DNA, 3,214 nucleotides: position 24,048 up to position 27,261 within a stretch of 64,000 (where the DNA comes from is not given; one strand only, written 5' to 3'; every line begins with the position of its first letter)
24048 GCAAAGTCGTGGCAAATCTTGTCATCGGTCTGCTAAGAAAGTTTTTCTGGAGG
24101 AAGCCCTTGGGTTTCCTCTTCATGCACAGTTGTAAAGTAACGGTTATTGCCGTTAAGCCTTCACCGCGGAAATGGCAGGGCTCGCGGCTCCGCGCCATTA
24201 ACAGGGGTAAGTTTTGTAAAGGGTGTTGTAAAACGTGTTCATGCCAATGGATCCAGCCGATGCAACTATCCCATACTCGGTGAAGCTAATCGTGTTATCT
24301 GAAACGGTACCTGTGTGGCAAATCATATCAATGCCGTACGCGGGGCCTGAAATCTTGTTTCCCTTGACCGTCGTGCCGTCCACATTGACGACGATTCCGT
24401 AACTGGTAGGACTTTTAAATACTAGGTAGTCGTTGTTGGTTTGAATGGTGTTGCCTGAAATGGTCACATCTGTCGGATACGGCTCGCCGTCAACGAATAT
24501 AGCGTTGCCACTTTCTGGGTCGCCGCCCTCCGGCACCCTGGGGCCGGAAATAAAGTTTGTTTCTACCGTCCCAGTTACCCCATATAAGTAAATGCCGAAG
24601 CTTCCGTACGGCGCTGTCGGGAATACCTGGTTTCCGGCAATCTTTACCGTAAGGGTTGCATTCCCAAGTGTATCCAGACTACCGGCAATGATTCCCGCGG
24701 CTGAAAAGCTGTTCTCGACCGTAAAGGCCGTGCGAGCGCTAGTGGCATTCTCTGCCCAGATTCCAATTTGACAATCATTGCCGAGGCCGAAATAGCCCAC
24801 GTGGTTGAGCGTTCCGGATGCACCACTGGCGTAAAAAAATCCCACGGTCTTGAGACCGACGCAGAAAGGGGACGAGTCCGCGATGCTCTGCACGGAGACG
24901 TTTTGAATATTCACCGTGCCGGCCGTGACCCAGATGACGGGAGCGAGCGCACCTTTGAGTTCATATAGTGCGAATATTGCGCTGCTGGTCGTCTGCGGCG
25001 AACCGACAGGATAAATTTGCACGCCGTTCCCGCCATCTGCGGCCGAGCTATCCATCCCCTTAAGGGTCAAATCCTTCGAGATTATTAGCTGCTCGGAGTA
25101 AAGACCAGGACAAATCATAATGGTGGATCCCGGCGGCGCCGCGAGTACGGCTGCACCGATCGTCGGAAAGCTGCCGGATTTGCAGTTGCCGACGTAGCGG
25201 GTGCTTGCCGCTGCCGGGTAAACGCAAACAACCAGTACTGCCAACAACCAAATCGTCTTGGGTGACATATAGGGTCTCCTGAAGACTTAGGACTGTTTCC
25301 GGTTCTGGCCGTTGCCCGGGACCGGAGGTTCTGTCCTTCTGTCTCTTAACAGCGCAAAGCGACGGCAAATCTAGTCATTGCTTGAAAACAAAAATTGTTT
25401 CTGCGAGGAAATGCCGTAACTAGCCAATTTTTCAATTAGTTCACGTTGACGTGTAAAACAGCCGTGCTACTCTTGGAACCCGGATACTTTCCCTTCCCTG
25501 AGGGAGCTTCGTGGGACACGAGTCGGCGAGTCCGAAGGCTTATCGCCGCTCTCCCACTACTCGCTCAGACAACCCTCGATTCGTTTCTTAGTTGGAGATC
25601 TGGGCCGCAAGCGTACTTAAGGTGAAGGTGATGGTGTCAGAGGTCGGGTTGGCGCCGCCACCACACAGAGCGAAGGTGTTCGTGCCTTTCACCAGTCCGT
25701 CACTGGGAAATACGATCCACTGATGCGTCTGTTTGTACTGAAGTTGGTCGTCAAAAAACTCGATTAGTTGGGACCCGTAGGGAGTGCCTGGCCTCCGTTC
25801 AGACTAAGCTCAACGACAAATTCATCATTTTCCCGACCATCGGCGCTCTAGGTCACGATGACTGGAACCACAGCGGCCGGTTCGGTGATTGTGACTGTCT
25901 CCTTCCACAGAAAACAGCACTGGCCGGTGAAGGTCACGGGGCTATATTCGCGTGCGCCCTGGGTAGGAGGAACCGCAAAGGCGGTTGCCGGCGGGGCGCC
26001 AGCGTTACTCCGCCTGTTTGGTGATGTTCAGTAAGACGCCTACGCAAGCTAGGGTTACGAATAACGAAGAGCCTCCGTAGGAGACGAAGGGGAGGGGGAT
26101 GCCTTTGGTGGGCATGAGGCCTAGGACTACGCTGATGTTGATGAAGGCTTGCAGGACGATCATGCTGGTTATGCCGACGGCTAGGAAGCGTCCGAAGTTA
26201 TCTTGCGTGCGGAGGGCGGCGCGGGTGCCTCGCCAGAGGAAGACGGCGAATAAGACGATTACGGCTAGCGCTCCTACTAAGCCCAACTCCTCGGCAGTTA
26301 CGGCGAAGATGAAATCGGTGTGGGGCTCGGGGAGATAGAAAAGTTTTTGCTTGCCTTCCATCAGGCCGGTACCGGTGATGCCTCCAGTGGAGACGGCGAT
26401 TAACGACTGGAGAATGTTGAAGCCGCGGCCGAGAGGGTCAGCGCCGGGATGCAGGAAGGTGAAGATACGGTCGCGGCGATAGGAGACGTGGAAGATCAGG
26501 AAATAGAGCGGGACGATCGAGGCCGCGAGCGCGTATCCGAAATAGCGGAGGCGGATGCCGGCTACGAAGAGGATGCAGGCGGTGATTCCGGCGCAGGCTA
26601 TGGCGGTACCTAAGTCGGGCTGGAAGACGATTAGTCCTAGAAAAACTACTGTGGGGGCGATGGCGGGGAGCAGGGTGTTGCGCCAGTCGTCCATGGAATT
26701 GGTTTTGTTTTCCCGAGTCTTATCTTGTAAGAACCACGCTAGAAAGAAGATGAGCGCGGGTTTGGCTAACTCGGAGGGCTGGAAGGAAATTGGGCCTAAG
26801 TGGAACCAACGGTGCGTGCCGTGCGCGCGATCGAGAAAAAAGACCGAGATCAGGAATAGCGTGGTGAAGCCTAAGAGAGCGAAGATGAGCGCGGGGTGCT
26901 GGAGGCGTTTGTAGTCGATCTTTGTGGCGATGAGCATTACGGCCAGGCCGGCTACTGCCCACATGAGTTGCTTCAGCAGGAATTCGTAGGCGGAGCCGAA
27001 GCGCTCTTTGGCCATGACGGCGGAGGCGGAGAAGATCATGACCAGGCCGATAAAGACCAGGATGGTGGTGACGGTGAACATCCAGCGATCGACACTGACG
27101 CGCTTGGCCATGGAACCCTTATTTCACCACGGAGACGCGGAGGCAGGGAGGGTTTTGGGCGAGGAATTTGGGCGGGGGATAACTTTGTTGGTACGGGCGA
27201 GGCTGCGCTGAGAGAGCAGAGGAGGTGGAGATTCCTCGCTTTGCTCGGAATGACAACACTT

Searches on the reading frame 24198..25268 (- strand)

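Call 94: search_protein_families(library=pfam, proteins=[window:24198-25268:-], max_evalue=0.0001)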
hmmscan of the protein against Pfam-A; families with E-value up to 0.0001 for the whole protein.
window:24198-25268:- (356 aa): 2 families
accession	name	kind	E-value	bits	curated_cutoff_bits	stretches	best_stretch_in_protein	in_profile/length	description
PF07602.17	DUF1565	-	5.9e-05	23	20.3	0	207-348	106-226/257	Protein of unknown function (DUF1565)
PF05048.19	NosD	-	9.8e-05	22.3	23.6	0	267-349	92-168/212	Periplasmic copper-binding protein (NosD)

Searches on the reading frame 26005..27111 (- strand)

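Call 94: search_protein_families(library=pfam, proteins=[window:26005-27111:-], max_evalue=0.0001)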
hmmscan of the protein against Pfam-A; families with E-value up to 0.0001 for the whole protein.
window:26005-27111:- (368 aa): 1 family
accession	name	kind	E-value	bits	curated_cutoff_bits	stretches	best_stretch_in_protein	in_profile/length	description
PF01098.24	FTSW_RODA_SPOVE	-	9.3e-115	383.8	26.4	1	10-367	3-354/356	Cell cycle protein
